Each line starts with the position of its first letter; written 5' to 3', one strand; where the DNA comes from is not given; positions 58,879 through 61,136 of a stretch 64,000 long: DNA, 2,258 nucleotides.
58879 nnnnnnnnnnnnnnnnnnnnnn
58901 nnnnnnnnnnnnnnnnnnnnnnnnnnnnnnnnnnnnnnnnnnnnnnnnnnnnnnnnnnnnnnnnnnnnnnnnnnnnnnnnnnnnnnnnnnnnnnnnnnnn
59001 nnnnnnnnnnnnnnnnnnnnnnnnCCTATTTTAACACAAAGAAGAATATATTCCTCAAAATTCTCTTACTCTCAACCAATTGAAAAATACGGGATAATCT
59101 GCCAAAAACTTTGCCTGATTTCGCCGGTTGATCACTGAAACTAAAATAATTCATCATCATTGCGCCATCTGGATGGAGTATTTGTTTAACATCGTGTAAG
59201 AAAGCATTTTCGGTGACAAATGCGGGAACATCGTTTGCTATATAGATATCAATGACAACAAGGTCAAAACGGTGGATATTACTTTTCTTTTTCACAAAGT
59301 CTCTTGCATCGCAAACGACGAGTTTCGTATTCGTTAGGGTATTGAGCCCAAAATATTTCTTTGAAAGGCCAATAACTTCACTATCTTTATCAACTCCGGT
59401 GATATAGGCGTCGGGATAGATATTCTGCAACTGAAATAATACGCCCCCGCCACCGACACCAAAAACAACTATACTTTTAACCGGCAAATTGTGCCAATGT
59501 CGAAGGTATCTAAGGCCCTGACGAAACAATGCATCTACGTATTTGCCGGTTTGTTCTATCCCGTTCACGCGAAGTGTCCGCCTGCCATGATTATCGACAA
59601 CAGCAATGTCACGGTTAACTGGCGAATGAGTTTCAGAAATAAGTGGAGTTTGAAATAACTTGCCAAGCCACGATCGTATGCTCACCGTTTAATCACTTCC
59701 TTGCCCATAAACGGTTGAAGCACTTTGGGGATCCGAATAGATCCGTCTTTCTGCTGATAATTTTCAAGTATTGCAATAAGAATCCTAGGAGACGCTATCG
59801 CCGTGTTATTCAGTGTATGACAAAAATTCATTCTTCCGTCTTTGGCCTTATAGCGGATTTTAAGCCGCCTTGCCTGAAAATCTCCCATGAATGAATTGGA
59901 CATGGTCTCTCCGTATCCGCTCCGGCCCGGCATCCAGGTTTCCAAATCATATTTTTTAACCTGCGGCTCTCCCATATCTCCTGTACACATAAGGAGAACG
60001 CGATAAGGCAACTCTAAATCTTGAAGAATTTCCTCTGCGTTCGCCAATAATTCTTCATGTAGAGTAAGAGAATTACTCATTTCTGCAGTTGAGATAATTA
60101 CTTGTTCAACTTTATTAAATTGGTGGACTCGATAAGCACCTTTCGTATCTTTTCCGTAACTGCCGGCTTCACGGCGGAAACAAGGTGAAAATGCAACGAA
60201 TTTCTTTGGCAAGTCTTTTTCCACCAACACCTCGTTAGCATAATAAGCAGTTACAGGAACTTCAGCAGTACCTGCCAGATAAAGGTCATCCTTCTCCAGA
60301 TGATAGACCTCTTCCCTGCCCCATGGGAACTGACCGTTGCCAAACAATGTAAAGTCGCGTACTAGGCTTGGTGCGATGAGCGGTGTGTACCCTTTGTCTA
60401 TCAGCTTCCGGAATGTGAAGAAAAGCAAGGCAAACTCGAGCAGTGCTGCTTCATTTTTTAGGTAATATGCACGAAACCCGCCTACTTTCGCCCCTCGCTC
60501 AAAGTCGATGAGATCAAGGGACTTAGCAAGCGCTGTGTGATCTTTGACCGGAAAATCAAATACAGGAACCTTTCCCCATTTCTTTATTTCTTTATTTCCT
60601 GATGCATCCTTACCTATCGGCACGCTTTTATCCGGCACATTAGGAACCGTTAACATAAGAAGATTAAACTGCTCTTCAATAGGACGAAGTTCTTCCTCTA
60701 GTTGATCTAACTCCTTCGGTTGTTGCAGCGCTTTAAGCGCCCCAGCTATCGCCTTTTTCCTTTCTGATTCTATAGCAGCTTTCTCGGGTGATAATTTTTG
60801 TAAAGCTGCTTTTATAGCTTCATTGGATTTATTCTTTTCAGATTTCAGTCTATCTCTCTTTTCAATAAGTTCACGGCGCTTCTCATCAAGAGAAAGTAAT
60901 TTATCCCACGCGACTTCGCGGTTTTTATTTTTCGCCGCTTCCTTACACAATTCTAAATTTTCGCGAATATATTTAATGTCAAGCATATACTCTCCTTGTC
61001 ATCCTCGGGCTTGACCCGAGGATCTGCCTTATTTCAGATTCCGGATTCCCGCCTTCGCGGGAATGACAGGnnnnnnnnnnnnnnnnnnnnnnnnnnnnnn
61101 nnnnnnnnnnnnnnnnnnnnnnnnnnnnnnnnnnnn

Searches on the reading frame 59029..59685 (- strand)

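Call 65: search_protein_families(library=pfam, proteins=[window:59029-59685:-], max_evalue=0.001)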
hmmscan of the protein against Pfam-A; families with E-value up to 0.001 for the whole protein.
window:59029-59685:- (219 aa): 6 families
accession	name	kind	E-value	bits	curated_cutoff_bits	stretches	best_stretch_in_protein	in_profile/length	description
PF13847.12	Methyltransf_31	-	1.1e-09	38.5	27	1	76-187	11-119/145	Methyltransferase domain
PF01564.23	Spermine_synth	-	3e-08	33.9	22.9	1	70-178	20-130/186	Spermine/spermidine synthase domain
PF13649.12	Methyltransf_25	-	6.8e-06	27.1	27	1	74-174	3-97/97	Methyltransferase domain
PF05175.20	MTS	-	6.9e-05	23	23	1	69-198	32-158/170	Methyltransferase small domain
PF08242.18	Methyltransf_12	-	0.00032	21.8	30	1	75-174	3-96/98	Methyltransferase domain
PF08241.18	Methyltransf_11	-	0.00064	20.7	21.2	0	75-177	3-94/95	Methyltransferase domain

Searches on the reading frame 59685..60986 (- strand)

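Call 65: search_protein_families(library=pfam, proteins=[window:59685-60986:-], max_evalue=0.001)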
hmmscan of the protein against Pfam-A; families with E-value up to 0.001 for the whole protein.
window:59685-60986:- (434 aa): 2 families
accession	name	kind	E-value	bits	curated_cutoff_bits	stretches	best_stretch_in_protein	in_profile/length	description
PF00587.30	tRNA-synt_2b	-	8.4e-33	114.4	29.3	1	231-410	7-179/179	tRNA synthetase class II core domain (G, H, P, S and T)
PF02403.27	Seryl_tRNA_N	-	6.1e-17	62.3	28.2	1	1-118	1-108/108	Seryl-tRNA synthetase N-terminal domain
